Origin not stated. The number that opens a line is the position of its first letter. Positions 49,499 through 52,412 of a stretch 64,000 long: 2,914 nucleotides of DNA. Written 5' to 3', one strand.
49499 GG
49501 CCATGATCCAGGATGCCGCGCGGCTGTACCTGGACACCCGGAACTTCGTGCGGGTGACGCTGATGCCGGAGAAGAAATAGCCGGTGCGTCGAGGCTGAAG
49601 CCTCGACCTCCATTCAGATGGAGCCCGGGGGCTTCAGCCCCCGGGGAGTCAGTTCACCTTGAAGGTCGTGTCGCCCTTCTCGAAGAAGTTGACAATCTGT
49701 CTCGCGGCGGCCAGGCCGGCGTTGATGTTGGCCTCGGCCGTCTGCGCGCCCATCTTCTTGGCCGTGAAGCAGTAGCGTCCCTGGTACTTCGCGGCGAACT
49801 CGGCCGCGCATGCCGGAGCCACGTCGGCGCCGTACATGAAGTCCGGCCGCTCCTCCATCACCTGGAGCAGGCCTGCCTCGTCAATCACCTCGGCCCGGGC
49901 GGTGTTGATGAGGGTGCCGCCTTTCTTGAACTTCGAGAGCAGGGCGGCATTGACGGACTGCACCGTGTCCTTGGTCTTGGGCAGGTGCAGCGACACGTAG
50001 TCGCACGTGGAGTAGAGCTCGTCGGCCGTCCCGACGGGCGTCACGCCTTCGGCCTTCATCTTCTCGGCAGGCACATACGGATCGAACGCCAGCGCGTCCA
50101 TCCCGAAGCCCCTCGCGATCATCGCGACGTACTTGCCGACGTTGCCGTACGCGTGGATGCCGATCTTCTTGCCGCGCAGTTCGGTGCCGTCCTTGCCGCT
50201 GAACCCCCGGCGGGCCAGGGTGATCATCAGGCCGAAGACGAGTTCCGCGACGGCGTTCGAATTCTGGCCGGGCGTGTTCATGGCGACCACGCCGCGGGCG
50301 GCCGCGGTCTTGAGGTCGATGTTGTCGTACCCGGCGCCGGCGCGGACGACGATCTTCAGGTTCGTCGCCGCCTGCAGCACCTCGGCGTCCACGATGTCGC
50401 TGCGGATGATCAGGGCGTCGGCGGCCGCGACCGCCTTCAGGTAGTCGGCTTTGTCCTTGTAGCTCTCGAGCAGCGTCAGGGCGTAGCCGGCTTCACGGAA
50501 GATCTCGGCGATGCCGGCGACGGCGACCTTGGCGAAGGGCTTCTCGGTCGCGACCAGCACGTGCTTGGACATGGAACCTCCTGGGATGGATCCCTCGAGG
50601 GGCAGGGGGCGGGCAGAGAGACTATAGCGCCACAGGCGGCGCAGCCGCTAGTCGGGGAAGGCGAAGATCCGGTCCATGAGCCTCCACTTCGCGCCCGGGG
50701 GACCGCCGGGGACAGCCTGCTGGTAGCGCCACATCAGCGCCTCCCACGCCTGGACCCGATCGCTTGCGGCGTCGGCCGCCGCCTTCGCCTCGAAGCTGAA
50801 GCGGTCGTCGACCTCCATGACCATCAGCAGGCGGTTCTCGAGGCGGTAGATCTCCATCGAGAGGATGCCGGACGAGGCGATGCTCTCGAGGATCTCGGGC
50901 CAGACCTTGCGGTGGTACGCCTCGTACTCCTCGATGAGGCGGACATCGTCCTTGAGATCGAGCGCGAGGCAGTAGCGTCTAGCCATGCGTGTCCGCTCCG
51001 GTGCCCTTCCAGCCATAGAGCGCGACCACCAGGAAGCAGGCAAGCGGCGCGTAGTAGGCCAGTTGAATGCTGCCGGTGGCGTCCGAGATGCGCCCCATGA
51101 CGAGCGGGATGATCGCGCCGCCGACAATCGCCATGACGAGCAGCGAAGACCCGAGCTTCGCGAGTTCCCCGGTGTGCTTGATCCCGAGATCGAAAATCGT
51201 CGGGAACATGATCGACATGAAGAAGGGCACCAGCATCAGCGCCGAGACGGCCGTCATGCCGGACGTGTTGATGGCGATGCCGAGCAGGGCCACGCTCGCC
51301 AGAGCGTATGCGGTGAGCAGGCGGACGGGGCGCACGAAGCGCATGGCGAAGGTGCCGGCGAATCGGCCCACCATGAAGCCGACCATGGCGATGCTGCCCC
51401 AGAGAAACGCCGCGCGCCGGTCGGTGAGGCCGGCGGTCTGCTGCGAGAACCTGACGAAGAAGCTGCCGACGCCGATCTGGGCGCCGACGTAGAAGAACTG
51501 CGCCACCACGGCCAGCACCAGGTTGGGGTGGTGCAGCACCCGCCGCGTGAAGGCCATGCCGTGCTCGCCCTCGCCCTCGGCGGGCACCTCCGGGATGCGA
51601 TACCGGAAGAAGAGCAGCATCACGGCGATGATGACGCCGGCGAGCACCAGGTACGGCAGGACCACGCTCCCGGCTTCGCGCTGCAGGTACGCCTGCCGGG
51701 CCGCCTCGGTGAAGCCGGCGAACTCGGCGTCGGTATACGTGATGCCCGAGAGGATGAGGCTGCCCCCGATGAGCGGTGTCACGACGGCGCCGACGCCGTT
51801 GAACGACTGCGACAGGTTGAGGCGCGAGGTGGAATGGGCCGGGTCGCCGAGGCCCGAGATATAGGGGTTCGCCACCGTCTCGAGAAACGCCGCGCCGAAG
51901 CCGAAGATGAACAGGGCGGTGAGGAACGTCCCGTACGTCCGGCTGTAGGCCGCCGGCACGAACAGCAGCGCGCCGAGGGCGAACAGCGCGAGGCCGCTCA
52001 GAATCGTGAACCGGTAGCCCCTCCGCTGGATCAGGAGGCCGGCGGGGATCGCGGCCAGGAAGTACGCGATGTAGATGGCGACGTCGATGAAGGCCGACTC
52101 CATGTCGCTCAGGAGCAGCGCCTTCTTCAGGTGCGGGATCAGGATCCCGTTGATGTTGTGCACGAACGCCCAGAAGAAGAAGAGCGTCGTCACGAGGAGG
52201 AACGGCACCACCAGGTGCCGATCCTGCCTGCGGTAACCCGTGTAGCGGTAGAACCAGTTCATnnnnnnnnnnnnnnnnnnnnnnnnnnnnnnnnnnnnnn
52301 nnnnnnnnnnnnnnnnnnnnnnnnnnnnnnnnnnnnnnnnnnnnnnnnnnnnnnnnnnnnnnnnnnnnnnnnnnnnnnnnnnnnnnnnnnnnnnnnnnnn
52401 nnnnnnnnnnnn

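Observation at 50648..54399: GME-centred operon: candidate nucleotide-sugar route linking L-galactose/L-fucose uptake to GDP-mannose (Smirnoff-Wheeler steps run in reverse)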

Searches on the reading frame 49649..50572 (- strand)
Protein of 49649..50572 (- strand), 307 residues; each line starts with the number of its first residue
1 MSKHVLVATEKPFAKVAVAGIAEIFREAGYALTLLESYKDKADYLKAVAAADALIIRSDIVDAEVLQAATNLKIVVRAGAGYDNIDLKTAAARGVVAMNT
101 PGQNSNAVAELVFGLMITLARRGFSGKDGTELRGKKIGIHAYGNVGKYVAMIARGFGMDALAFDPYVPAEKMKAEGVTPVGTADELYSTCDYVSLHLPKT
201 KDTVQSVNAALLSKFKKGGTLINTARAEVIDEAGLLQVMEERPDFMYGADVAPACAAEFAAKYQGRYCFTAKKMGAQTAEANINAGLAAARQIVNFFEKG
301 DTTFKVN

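Call 6: search_protein_families(library=pfam, proteins=[window:49649-50572:-], max_evalue=0.01)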
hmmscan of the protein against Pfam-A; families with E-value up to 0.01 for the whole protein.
window:49649-50572:- (307 aa): 3 families
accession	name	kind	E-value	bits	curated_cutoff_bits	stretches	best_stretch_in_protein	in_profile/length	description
PF02826.25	2-Hacid_dh_C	-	3.1e-33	115.1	25.1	1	127-252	29-154/178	D-isomer specific 2-hydroxyacid dehydrogenase, NAD binding domain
PF00389.36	2-Hacid_dh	-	2.9e-28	98.7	24.6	1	23-307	13-134/134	D-isomer specific 2-hydroxyacid dehydrogenase, catalytic domain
PF03446.21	NAD_binding_2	-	0.00078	19.9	21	1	143-242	8-110/161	NAD binding domain of 6-phosphogluconate dehydrogenase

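Call 7: search_protein_families(library=ncbifam, proteins=[window:49649-50572:-], max_evalue=0.01)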
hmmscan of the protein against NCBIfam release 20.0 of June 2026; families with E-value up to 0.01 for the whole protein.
window:49649-50572:- (307 aa): 22 families
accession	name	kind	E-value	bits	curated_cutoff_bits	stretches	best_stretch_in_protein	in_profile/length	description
TIGR01327.1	PGDH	equivalog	2.3e-59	201.6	454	1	38-303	28-307/525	phosphoglycerate dehydrogenase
NF008759.0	PRK11790.1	equivalog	5.4e-40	137.3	404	1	22-307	25-327/410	phosphoglycerate dehydrogenase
NF009714.1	PRK13243.1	equivalog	1.3e-35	123.4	455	2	129-242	145-257/332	glyoxylate reductase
NF001309.0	PRK00257.1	equivalog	1.7e-30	106.2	434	1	9-245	7-227/379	4-phosphoerythronate dehydrogenase PdxB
NF006263.0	PRK08410.1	equivalog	2.6e-28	99.3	389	2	130-251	141-257/311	D-2-hydroxyacid dehydrogenase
NF005069.0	PRK06487.1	equivalog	3.3e-28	98.7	448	2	130-240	147-251/320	2-hydroxyacid dehydrogenase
NF005750.0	PRK07574.1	equivalog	1.9e-26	93.1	329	2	128-251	186-310/386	NAD-dependent formate dehydrogenase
NF005027.0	PRK06436.1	equivalog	1.2e-25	90.3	261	1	69-251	47-235/303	2-hydroxyacid dehydrogenase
NF005387.0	PRK06932.1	equivalog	1.4e-24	86.6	492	2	130-242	143-250/314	2-hydroxyacid dehydrogenase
NF011966.0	PRK15438.1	equivalog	1.3e-22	80.4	687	1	46-243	33-225/378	4-phosphoerythronate dehydrogenase PdxB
NF011938.0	PRK15409.1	equivalog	3.7e-22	78.8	492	1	39-251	34-262/324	glyoxylate/hydroxypyruvate reductase GhrB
NF006374.0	PRK08605.1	subfamily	3.4e-19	69.1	356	1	71-241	69-252/332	D-lactate dehydrogenase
NF041369.1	Dhydh_Halo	equivalog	1.9e-16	60.2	400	1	60-241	44-238/305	D-2-hydroxyacid dehydrogenase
NF000492.1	vanH_gen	exception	7.1e-16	58.1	540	1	71-241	66-241/312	D-lactate dehydrogenase VanH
NF009127.0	PRK12480.1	equivalog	6.3e-15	55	579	1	137-252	149-259/330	D-lactate dehydrogenase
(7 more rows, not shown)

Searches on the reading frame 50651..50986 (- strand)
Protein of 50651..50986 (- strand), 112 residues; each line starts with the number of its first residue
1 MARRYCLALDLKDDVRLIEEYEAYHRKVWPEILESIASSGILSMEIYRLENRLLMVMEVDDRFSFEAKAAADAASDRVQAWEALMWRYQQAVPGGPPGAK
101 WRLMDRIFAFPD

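Call 6: search_protein_families(library=pfam, proteins=[window:50651-50986:-], max_evalue=0.01)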
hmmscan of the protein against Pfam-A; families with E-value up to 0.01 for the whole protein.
seq(112 aa): 1 family
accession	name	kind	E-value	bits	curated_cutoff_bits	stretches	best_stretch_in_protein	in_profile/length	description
PF05336.19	rhaM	-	5.7e-30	104.1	23.4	1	4-109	1-104/105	L-rhamnose mutarotase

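Call 7: search_protein_families(library=ncbifam, proteins=[window:50651-50986:-], max_evalue=0.01)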
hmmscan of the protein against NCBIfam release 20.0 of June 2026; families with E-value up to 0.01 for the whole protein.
seq(112 aa): 1 family
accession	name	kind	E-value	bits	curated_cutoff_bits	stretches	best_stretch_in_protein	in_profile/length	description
TIGR02625.1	YiiL_rotase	equivalog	1.5e-05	25.3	99.6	1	18-81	13-78/102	L-rhamnose mutarotase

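Call 10: search_solved_structures(query=window:50651-50986:-, show_alignments=2, max_evalue=0.01)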
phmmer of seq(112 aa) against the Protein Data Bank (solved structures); distinct sequences matched with E-value up to 0.01: 3.
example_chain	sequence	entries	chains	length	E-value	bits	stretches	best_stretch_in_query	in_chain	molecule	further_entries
7byw_A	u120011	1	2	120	0.00012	25.4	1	17-108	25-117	L-fucose mutarotase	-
7byu_A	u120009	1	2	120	0.00012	25.4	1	17-108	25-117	L-fucose mutarotase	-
1x8d_A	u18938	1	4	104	0.00026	24.4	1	18-97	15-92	Hypothetical protein yiiL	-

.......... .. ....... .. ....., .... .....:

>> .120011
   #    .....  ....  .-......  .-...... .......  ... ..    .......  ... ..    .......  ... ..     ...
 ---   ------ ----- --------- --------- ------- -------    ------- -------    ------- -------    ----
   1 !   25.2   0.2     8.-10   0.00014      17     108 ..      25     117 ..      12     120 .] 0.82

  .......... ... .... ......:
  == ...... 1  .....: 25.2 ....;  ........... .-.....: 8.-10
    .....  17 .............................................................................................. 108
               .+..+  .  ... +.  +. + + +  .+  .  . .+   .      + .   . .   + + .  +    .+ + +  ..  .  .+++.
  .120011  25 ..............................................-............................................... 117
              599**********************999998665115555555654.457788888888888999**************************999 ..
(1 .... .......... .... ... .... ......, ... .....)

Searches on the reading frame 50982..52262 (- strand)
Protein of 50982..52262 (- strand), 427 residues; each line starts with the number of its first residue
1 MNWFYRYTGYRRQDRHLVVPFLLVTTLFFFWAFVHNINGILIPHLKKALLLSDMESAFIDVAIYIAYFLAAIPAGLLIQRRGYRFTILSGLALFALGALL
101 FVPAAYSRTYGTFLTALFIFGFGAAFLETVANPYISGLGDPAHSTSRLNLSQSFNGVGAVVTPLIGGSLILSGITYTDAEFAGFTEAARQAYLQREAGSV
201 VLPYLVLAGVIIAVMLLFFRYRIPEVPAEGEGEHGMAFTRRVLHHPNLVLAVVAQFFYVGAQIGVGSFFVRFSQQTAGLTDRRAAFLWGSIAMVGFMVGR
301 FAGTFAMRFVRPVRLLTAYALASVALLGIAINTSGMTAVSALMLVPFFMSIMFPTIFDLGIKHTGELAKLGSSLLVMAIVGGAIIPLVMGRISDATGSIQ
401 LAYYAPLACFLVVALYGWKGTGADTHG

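Call 6: search_protein_families(library=pfam, proteins=[window:50982-52262:-], max_evalue=0.01)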
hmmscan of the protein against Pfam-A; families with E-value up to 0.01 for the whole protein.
seq(427 aa): 2 families
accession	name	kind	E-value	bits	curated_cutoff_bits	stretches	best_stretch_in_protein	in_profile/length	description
PF07690.21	MFS_1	-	1.8e-25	90.1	33.4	1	28-365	5-324/347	Major Facilitator Superfamily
PF03137.26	OATP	-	1.5e-05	24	25.8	1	237-328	284-375/545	Organic Anion Transporter Polypeptide (OATP) family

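Call 7: search_protein_families(library=ncbifam, proteins=[window:50982-52262:-], max_evalue=0.01)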
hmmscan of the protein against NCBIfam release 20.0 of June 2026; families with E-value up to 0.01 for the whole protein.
seq(427 aa): 7 families
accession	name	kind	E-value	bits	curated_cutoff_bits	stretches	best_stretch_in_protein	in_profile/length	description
TIGR00885.1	fucP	equivalog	1e-98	331.2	280.4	1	18-418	2-409/410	L-fucose:H+ symporter permease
NF007524.0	PRK10133.1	equivalog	5.9e-84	282.4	427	1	12-416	19-428/438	L-fucose:H+ symporter permease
TIGR01272.1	gluP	subfamily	2.1e-61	208.1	202.55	1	101-416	1-310/310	glucose/galactose MFS transporter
NF046060.1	NagP_SO3503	equivalog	6.1e-53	180.3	625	1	18-421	5-419/423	N-acetylglucosamine MFS transporter NagP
TIGR00893.1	2A0114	subfamily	1.3e-06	27.7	395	2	37-127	12-99/399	D-galactonate transporter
TIGR00880.1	2_A_01_02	superfamily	1.6e-06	28.3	131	1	66-170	10-111/141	multidrug resistance protein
TIGR00881.1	2A0104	subfamily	0.0033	16.5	407.75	1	39-134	15-107/379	phosphoglycerate transporter protein PgtP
